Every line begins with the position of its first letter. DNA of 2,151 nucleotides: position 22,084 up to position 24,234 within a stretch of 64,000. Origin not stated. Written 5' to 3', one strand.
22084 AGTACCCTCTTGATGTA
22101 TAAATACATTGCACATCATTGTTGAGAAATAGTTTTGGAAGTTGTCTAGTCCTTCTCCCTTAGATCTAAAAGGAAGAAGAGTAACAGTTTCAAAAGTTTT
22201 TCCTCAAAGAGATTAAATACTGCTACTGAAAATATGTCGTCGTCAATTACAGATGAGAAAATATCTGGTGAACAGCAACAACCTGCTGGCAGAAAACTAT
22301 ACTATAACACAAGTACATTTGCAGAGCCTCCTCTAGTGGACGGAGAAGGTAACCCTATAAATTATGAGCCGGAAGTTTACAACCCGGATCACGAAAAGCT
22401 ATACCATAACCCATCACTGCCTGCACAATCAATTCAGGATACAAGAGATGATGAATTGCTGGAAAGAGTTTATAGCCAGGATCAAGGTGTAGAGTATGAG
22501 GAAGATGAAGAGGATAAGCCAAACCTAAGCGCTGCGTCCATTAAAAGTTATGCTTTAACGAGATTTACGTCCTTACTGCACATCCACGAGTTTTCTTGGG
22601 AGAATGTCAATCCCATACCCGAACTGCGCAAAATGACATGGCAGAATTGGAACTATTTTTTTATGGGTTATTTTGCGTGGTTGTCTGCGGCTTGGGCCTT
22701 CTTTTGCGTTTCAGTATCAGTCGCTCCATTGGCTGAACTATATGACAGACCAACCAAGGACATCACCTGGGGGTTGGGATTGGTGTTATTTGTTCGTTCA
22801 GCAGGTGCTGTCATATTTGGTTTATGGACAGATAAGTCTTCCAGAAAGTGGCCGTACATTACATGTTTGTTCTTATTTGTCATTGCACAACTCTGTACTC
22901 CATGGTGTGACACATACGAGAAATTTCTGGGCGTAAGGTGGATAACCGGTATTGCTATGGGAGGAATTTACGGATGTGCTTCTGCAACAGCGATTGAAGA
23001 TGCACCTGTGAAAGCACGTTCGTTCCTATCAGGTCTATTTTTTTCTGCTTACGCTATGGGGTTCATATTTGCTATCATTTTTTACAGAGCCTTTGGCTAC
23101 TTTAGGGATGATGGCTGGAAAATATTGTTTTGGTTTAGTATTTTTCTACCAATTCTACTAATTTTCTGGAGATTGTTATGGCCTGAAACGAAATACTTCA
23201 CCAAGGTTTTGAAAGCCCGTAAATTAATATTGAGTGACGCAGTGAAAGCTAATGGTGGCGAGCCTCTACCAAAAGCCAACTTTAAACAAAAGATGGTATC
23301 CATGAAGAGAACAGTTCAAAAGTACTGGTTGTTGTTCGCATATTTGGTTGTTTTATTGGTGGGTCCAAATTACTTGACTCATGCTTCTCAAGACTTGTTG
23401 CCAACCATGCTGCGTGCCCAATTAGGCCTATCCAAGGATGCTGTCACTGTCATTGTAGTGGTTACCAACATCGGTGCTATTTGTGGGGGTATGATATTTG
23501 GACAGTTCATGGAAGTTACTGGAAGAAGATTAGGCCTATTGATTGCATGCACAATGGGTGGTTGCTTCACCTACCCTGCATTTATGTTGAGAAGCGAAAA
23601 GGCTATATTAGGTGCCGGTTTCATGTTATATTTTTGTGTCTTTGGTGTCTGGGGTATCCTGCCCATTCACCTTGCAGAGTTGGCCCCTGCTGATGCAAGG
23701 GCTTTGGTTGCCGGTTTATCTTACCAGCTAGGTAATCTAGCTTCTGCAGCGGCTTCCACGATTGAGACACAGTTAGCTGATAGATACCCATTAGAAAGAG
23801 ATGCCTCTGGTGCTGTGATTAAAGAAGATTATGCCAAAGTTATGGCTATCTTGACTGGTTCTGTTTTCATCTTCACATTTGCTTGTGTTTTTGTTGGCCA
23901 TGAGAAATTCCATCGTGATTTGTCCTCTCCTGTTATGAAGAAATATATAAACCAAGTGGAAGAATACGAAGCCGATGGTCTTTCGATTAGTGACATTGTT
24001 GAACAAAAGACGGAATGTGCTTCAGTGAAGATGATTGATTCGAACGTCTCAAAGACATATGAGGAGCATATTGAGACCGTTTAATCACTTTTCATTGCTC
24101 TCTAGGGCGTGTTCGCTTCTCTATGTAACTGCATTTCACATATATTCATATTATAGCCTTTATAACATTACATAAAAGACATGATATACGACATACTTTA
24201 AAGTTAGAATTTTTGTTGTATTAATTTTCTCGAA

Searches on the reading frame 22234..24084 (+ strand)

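Call 75: search_protein_families(library=pfam, proteins=[window:22234-24084:+], max_evalue=0.001)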
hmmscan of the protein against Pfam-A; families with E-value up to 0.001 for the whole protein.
window:22234-24084:+ (616 aa): 2 families
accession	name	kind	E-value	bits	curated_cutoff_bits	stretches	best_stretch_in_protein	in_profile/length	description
PF00083.30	Sugar_tr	-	4.7e-85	286.6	22.3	1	127-562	3-451/452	Sugar (and other) transporter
PF07690.21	MFS_1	-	2.3e-23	83.1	33.4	1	150-507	6-346/347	Major Facilitator Superfamily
